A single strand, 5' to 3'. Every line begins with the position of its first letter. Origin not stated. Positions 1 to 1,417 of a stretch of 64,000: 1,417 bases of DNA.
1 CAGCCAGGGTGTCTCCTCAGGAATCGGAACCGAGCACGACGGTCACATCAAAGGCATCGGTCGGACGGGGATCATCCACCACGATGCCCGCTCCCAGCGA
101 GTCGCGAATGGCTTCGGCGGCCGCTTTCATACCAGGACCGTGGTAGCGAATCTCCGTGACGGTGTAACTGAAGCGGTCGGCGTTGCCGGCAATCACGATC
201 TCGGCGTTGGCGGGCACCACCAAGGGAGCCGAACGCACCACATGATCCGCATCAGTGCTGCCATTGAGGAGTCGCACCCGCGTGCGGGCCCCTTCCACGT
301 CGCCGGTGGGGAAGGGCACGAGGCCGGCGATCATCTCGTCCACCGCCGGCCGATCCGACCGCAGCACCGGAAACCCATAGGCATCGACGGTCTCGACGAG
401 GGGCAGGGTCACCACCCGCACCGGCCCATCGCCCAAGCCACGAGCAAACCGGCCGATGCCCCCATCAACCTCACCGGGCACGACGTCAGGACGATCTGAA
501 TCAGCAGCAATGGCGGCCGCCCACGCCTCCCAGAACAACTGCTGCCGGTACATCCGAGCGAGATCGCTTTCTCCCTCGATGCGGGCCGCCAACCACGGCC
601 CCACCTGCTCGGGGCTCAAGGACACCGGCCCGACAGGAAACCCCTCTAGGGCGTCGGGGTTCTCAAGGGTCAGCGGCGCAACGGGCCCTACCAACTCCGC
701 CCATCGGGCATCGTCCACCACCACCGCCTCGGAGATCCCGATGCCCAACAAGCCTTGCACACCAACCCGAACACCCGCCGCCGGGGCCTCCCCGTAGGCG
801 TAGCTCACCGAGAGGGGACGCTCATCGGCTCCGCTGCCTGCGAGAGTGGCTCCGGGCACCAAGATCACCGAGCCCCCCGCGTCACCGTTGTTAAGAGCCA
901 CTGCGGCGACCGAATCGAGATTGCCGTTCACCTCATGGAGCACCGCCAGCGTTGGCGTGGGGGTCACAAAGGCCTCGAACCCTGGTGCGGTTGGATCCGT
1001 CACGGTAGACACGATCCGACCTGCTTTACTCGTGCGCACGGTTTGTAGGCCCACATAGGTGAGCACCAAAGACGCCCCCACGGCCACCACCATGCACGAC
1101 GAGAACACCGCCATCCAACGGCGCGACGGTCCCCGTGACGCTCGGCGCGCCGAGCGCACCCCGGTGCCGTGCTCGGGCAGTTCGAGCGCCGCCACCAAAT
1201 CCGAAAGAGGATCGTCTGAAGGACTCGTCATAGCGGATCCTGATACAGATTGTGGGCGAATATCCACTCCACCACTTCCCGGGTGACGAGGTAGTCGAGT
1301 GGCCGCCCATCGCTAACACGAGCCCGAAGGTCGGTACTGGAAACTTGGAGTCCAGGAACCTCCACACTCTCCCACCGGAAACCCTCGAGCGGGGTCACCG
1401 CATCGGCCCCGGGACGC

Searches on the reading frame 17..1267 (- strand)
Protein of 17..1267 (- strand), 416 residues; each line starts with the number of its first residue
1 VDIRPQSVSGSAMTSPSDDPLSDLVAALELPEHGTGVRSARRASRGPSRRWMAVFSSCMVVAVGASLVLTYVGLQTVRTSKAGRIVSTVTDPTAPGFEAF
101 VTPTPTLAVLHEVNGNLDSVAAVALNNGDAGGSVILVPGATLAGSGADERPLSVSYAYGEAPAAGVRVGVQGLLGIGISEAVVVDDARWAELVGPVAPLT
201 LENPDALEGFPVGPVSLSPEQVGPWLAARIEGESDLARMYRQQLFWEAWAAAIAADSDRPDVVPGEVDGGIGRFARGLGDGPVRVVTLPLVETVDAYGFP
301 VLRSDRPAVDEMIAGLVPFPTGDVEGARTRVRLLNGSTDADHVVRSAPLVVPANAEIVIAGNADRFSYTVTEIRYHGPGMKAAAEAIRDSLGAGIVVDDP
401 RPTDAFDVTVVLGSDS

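Call 55: search_protein_families(library=pfam, alignment_id=A2, max_evalue=0.000001)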
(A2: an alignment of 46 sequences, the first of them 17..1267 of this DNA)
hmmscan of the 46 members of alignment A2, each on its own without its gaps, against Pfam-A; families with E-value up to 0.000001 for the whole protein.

A. member 1, window:17-1267:- (416 aa): 1 family
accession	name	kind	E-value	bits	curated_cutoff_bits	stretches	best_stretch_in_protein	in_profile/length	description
PF13399.11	LytR_C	-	6e-07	30.7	22.2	0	329-415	2-85/86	LytR cell envelope-related transcriptional attenuator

B. families by the number of members that match (of 46 scanned): 36 families (the first 25 are shown)
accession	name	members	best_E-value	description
PF04542.20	Sigma70_r2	2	7.7e-20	Sigma-70 region 2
PF00004.35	AAA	2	2.8e-15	ATPase family associated with various cellular activities (AAA)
PF04545.22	Sigma70_r4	2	1.3e-13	Sigma-70, region 4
PF01474.22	DAHP_synth_2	1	1.6e-206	Class-II DAHP synthetase family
PF03023.19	MurJ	1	1.6e-78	Lipid II flippase MurJ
PF00574.28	CLP_protease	1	7.3e-78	Clp protease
PF00834.25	Ribul_P_3_epim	1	1.3e-72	Ribulose-phosphate 3 epimerase family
PF01077.27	NIR_SIR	1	5e-56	Nitrite and sulphite reductase 4Fe-4S domain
PF01725.21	Ham1p_like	1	5e-53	Ham1 family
PF05762.20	VWA_CoxE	1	2.3e-43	VWA domain containing CoxE-like protein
PF01507.26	PAPS_reduct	1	3.1e-43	Phosphoadenosine phosphosulfate reductase domain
PF03460.22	NIR_SIR_ferr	1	6.3e-33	Nitrite/Sulfite reductase ferredoxin-like half domain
PF04012.17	PspA_IM30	1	1.1e-31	PspA/IM30 family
PF01138.27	RNase_PH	1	7e-30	3' exoribonuclease family, domain 1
PF00230.25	MIP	1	5e-27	Major intrinsic protein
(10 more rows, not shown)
